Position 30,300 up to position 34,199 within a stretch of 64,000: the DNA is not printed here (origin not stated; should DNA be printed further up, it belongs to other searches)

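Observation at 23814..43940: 20-kb co-directional island of four giant secreted, C-terminally anchored surface proteins with eukaryote-type adhesion domains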

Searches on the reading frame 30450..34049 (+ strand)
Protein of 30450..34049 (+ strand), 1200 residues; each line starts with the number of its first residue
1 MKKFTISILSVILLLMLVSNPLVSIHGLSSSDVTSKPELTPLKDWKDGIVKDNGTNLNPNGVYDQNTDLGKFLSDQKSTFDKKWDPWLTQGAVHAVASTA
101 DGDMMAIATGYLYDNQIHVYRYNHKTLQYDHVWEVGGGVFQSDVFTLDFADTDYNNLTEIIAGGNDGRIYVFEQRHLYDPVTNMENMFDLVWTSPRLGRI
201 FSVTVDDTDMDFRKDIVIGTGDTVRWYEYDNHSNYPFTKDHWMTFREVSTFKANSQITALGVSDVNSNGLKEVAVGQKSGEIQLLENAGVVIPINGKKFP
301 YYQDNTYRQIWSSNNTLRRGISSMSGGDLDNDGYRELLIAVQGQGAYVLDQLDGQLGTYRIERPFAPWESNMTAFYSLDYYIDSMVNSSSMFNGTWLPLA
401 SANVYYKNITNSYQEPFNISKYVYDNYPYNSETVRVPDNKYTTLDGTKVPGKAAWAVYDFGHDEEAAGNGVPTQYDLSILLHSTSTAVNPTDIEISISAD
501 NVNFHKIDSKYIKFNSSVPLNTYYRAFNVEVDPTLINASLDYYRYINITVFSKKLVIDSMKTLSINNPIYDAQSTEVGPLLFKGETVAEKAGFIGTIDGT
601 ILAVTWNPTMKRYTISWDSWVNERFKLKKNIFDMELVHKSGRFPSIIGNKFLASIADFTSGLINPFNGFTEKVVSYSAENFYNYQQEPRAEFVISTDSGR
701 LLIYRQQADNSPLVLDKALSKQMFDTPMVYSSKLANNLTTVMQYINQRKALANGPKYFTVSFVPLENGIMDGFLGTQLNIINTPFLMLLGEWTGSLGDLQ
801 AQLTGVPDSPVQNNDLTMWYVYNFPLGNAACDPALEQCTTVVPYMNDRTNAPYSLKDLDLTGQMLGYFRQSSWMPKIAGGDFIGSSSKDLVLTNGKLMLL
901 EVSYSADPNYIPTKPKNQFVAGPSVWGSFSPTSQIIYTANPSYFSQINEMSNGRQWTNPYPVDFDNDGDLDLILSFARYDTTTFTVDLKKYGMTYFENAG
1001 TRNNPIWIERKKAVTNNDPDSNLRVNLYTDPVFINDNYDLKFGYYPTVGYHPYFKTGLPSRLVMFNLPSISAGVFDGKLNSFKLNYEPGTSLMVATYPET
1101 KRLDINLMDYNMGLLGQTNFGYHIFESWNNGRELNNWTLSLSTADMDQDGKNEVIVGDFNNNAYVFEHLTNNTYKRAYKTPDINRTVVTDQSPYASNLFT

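Call 56: search_protein_families(library=pfam, proteins=[window:30450-33449:+], max_evalue=1)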
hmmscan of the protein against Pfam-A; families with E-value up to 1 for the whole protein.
window:30450-33449:+ (1000 aa): 5 families
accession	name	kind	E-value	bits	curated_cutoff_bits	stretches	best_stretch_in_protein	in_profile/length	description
PF13517.12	FG-GAP_3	-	8.7e-13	49.1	26.9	3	944-973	31-60/61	FG-GAP-like repeat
PF23743.1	Beta-prop_BBS7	-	7.6e-09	35.7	27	2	241-340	205-288/299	BBS7 beta-propeller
PF01839.29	FG-GAP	-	2.3e-06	27.8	22.1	2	322-345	3-32/37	FG-GAP repeat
PF14783.12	BBS2_Mid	-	9e-06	26.2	27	1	251-284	74-107/108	Ciliary BBSome complex subunit 2, middle region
PF24797.1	Beta-prop_WDR35_TULP_N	-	0.19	11.3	80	1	682-721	217-256/332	WDR35/TULP4 N-terminal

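Call 82: search_solved_structures(query=window:30450-34049:+, max_evalue=0.01)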
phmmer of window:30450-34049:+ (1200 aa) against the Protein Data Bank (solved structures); distinct sequences matched with E-value up to 0.01: 0.

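Call 87: predict_structure(alignment_id=A4)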
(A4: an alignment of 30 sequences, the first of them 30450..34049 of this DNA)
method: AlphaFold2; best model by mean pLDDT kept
length: 1200 residues; sequences in the alignment: 30
mean_pLDDT: 78.3   pTM: 0.76
mean pLDDT of the five models: 78.3, 78.2, 76.6, 76.1, 73.6
residues with pLDDT >= 90: 412; 70-90: 511; 50-70: 125; < 50: 152
segments of 3 or more residues with pLDDT < 50: 1-5, 19-91, 771-776, 800-805, 912-931, 1138-1141, 1167-1200
pLDDT, mean of each block of 10 residues (from residue 1): 49 52 31 28 29 35 36 30 32 79 84 72 83 79 85 87 89 74 67 88 91 91 92 81 92 92 88 92 92 84 90 86 92 91 91 87 83 79 91 83 86 84 73 85 86 90 84 87 74 91 92 75 80 88 93 89 89 93 82 93 91 91 87 90 86 87 85 93 88 94 89 92 79 62 92 89 72 53 85 73 50 82 77 87 80 87 85 91 84 93 69 41 41 76 90 88 87 92 85 93 91 86 92 89 75 83 93 91 91 85 83 70 90 59 56 54 50 44 39 33
secondary structure, 60 per line:
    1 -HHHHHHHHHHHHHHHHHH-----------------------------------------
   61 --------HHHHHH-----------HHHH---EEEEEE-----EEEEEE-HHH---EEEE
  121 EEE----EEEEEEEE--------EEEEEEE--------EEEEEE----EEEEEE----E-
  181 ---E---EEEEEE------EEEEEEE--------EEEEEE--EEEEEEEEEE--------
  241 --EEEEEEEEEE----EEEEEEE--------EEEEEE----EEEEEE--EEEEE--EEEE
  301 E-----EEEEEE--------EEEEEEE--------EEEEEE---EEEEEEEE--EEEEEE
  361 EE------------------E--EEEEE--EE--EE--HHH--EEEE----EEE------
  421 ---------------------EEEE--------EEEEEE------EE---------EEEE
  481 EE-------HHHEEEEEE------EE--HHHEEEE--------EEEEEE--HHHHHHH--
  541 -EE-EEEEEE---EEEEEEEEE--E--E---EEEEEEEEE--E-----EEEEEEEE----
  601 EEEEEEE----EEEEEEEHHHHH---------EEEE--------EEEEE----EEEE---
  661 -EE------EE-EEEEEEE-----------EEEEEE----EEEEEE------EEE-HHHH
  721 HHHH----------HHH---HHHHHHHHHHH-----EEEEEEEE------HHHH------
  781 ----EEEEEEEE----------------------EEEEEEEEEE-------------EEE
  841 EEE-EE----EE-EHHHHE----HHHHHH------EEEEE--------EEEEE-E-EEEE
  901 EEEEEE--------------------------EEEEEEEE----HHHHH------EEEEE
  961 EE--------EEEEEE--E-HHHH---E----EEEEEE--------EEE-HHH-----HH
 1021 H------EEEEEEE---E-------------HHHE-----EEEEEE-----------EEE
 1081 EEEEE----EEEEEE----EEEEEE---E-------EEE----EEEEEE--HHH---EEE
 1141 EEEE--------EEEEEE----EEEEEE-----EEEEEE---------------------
elements in order (helices of 4 or more, strands of 3 or more residues): H2-19 H69-74 H86-89 E93-98 E104-109 E117-123 E128-135 E144-150 E159-164 E169-174 E188-193 E200-206 E215-220 E223-232 E243-252 E257-263 E272-277 E282-287 E290-294 E297-301 E307-312 E321-327 E336-341 E345-352 E355-362 E384-388 E404-407 E412-414 E442-445 E454-459 E477-482 E493-498 E512-515 E524-529 H532-538 E545-550 E554-562 E572-580 E589-596 E601-607 E612-618 H619-623 E633-636 E645-649 E654-657 E673-679 E691-696 E701-706 E713-715 H717-724 H741-751 E757-764 H771-774 E785-792 E815-824 E838-843 H855-858 H864-869 E876-880 E889-893 E897-906 E933-940 H945-949 E956-962 E971-976 H981-984 E993-998 E1007-1009 E1028-1034 E1061-1066 E1078-1085 E1090-1095 E1100-1105 E1117-1119 E1124-1129 E1138-1144 E1153-1158 E1163-1168 E1174-1179

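Call 90: fold_search(model_id=the predicted structure, library=pdb)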
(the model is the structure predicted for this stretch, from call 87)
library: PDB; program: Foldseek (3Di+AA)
matches with E <= 10: 1507; with E <= 0.001: 805
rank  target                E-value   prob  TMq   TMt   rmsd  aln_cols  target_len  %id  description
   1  8d7v_A                9.2e-12  1.00  0.16  0.17  37.2      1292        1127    8  Cereblon~DDB1 bound to CC-92480 with DDB1 in the twisted conformation (released 2022-07-20)
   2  9t3x_A                2.2e-11  1.00  0.16  0.16  39.7      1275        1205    9  cryo-EM structure of CPSF160-WDR33-ZC3H18 (released 2026-01-28)
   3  7q4o_C                2.5e-11  1.00  0.18  0.18  28.1      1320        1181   10  Substrate-bound A-like U2 snRNP (released 2022-03-30)
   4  4e54_A                2.6e-11  1.00  0.13  0.14  36.4      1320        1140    7  Damaged DNA induced UV-damaged DNA-binding protein (UV-DDB) dimerization and its roles in chromatinized DNA repair (released 2012-08-08)
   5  8qo9_B3               9.6e-11  1.00  0.17  0.17  28.4      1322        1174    9  Cryo-EM structure of a human spliceosomal B complex protomer (released 2024-01-24)
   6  2b5l_B                1.2e-10  1.00  0.13  0.13  35.0      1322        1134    8  Crystal Structure of DDB1 In Complex with Simian Virus 5 V Protein (released 2006-02-28)
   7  2b5l_A                1.3e-10  1.00  0.16  0.17  38.2      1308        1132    8  Crystal Structure of DDB1 In Complex with Simian Virus 5 V Protein (released 2006-02-28)
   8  9oxe_A                1.3e-10  1.00  0.14  0.15  38.3      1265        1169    8  CRYO-EM STRUCTURE OF the human mPSF IN COMPLEX WITH THE AGUAAA poly(A) signal (released 2025-11-26)
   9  6zue_A                1.4e-10  1.00  0.15  0.15  40.0      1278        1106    8  Crystal structure of human DDB1 bound to human DCAF1 (amino acid residues 1046-1396) (released 2021-07-28)
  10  7opi_A                1.7e-10  1.00  0.17  0.22  26.6      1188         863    9  Structure of a minimal SF3B core in complex with the inactive modulator spliceostatin E (form I) (released 2021-08-04)
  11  6qx9_B3               1.8e-10  1.00  0.16  0.16  30.5      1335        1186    9  Structure of a human fully-assembled precatalytic spliceosome (pre-B complex). (released 2019-04-17)
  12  8d7u_A                1.9e-10  1.00  0.16  0.17  40.8      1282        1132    8  Cereblon~DDB1 bound to CC-92480 with DDB1 in the linear conformation (released 2022-07-20)
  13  5v3o_A                1.9e-10  1.00  0.11  0.12  35.0      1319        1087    8  Cereblon in complex with DDB1 and CC-220 (released 2017-05-03)
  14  2hye_A                2.1e-10  1.00  0.12  0.12  35.5      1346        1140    8  Crystal Structure of the DDB1-Cul4A-Rbx1-SV5V Complex (released 2006-10-03)
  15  8qh5_B                2.2e-10  1.00  0.15  0.15  38.0      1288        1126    8  CryoEM structure of UVSSA(VHS)-CSA-DDB1-DDA1 (released 2024-08-14)
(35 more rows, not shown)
